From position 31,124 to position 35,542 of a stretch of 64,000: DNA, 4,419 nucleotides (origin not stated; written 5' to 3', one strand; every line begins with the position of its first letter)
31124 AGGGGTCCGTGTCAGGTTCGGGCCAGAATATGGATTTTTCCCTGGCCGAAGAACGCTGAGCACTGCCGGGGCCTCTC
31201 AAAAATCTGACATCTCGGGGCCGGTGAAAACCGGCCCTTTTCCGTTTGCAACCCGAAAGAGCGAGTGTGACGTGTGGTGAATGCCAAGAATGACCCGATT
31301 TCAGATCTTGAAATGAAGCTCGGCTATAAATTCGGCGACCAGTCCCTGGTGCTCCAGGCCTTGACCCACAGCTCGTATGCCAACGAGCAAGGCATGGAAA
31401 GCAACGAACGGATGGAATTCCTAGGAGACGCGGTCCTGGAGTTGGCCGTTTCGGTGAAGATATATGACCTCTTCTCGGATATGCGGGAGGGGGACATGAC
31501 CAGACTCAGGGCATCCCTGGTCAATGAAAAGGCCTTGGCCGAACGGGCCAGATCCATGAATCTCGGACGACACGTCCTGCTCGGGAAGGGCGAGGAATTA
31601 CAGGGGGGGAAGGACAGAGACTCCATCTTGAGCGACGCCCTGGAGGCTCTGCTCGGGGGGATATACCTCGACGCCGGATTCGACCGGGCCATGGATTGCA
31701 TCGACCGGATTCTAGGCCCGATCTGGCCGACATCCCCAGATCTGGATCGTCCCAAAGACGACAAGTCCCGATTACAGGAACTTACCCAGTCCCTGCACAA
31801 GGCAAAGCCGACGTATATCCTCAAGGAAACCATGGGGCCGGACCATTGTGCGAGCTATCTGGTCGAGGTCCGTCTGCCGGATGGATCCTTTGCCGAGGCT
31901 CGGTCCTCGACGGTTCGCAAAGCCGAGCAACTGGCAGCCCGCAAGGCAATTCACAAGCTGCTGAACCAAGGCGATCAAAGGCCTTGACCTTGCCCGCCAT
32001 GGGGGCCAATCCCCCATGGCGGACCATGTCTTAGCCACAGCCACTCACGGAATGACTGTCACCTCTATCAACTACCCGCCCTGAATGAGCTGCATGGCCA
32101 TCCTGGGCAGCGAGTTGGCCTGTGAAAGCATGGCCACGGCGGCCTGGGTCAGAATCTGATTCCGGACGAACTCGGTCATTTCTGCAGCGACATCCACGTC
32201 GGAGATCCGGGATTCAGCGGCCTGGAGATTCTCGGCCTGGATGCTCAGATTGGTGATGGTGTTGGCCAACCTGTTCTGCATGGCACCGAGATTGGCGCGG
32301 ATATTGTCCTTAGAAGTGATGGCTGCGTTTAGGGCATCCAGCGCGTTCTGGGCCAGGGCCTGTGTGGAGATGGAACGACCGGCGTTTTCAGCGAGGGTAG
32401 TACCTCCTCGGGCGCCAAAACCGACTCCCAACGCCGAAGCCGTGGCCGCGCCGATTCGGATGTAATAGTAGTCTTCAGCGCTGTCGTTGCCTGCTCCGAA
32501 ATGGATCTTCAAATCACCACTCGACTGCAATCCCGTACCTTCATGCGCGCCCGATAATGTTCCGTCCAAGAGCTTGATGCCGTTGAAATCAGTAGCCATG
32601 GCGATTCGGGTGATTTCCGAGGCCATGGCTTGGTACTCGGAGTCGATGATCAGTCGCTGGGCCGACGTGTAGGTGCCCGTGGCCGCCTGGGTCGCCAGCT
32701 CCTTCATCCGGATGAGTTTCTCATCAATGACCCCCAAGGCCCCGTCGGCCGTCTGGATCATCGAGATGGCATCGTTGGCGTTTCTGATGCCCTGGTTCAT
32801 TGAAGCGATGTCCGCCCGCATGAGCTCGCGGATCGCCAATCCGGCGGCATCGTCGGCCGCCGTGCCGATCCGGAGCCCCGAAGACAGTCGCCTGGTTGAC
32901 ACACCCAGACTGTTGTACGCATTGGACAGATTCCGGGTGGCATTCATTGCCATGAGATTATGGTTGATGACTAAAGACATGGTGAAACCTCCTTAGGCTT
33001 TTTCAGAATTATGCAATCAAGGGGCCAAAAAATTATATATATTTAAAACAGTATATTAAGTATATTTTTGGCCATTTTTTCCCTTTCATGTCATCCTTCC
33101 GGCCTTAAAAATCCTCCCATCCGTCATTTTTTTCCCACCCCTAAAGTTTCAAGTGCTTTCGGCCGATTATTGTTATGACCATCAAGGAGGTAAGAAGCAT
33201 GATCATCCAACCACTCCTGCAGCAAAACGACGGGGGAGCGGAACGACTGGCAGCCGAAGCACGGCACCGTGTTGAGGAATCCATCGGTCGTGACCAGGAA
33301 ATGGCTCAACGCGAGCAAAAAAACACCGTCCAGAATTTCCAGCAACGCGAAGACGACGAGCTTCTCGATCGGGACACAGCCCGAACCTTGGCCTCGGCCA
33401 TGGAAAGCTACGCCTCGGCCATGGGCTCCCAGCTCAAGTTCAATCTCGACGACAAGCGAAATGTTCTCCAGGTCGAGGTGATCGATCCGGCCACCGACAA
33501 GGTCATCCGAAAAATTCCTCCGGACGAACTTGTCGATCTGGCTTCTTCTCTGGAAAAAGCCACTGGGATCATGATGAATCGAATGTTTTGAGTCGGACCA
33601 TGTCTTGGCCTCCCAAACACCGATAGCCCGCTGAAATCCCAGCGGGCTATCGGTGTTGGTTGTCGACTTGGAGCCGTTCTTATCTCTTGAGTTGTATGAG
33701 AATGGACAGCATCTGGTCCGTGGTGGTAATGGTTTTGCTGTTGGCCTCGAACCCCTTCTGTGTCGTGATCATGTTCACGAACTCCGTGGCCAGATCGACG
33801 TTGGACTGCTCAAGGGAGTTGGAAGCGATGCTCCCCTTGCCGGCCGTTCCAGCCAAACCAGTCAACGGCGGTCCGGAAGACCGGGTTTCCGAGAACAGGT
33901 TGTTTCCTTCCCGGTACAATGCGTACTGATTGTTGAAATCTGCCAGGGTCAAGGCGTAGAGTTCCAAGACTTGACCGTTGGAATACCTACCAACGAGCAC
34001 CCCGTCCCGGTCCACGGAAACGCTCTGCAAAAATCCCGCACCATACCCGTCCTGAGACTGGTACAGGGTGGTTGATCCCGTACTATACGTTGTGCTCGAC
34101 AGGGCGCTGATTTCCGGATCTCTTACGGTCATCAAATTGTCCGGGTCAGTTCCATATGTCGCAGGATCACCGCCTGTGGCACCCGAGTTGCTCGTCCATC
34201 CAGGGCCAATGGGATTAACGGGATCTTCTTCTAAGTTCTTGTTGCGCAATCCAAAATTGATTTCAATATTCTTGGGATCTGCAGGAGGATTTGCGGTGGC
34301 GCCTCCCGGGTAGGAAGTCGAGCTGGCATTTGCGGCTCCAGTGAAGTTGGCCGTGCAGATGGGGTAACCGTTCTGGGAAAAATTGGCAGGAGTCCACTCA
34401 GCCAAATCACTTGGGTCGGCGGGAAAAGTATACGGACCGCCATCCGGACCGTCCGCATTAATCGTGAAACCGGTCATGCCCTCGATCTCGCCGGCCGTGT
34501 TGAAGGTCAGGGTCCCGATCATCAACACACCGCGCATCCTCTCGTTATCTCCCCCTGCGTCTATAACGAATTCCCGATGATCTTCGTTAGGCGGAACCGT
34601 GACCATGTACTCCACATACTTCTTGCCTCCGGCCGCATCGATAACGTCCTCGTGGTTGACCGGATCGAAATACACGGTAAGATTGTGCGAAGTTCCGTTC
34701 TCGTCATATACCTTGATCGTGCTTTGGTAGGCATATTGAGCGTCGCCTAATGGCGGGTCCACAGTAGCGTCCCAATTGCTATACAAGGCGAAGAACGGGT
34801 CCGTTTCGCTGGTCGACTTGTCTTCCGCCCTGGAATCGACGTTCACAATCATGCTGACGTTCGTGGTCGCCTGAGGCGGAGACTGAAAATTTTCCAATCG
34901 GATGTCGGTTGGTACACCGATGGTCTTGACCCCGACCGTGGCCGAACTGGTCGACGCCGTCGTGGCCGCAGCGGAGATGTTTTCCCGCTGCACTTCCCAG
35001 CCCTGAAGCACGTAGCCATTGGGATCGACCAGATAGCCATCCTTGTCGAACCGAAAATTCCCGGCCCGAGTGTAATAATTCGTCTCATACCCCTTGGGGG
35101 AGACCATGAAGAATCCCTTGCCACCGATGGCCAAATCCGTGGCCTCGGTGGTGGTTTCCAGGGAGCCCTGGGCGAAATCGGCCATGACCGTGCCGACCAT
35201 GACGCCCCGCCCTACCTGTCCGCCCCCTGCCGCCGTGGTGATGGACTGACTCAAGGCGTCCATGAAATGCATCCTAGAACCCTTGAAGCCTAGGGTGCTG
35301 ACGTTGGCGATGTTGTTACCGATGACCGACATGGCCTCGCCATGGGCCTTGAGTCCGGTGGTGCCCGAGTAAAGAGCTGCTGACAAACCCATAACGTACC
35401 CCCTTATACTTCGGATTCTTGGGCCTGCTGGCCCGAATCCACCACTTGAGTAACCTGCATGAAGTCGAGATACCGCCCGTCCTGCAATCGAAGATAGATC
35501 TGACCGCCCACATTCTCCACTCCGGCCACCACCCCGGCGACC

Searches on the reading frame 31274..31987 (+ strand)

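Call 35: search_protein_families(library=pfam, proteins=[window:31274-31987:+], max_evalue=0.0001)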
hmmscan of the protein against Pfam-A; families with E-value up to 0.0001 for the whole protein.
window:31274-31987:+ (237 aa): 3 families
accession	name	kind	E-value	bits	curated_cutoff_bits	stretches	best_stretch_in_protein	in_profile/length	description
PF14622.11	Ribonucleas_3_3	-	1.4e-38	132.3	35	1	22-146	1-124/128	Ribonuclease-III-like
PF00636.31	Ribonuclease_3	-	1.4e-23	84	27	1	45-135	1-102/102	Ribonuclease III domain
PF00035.32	dsrm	-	7.4e-11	42.9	23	1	164-229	2-66/66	Double-stranded RNA binding motif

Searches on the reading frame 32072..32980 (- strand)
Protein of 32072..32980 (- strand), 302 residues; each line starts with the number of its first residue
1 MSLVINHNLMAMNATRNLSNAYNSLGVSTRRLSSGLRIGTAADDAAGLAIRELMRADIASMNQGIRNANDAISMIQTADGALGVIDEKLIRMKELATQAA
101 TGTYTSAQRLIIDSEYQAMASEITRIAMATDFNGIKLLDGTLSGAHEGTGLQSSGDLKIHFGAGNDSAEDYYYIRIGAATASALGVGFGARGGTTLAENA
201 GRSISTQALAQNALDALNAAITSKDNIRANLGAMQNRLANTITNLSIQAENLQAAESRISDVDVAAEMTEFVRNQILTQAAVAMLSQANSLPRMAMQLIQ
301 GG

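Call 35: search_protein_families(library=pfam, proteins=[window:32072-32980:-], max_evalue=0.0001)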
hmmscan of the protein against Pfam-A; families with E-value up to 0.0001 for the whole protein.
window:32072-32980:- (302 aa): 2 families
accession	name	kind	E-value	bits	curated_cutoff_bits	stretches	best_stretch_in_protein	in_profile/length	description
PF00669.25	Flagellin_N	-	2.8e-36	125.1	26.6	1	5-141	1-137/139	Bacterial flagellin N-terminal helical region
PF00700.27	Flagellin_C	-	5e-25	88.1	23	1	214-299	1-86/86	Bacterial flagellin C-terminal helical region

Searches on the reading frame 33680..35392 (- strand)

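Call 35: search_protein_families(library=pfam, proteins=[window:33680-35392:-], max_evalue=0.0001)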
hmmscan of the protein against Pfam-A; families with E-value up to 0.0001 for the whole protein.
window:33680-35392:- (570 aa): 4 families
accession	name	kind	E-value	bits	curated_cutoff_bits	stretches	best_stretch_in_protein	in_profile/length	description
PF07559.19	FlgE_D2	-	6.9e-21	75.7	22.7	1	206-450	1-142/142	Flagellar basal body protein FlaE D2 domain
PF06429.18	Flg_bbr_C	-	7.1e-17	61.1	23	1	524-568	2-46/46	Flagellar basal body rod FlgEFG protein C-terminal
PF22692.1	LlgE_F_G_D1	-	4.5e-13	49.6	27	1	88-147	1-44/64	Flagellar hook protein FlgE/F/G D1 domain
PF00460.25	Flg_bb_rod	-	6.7e-07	29.6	20.7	1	7-37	1-31/31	Flagella basal body rod protein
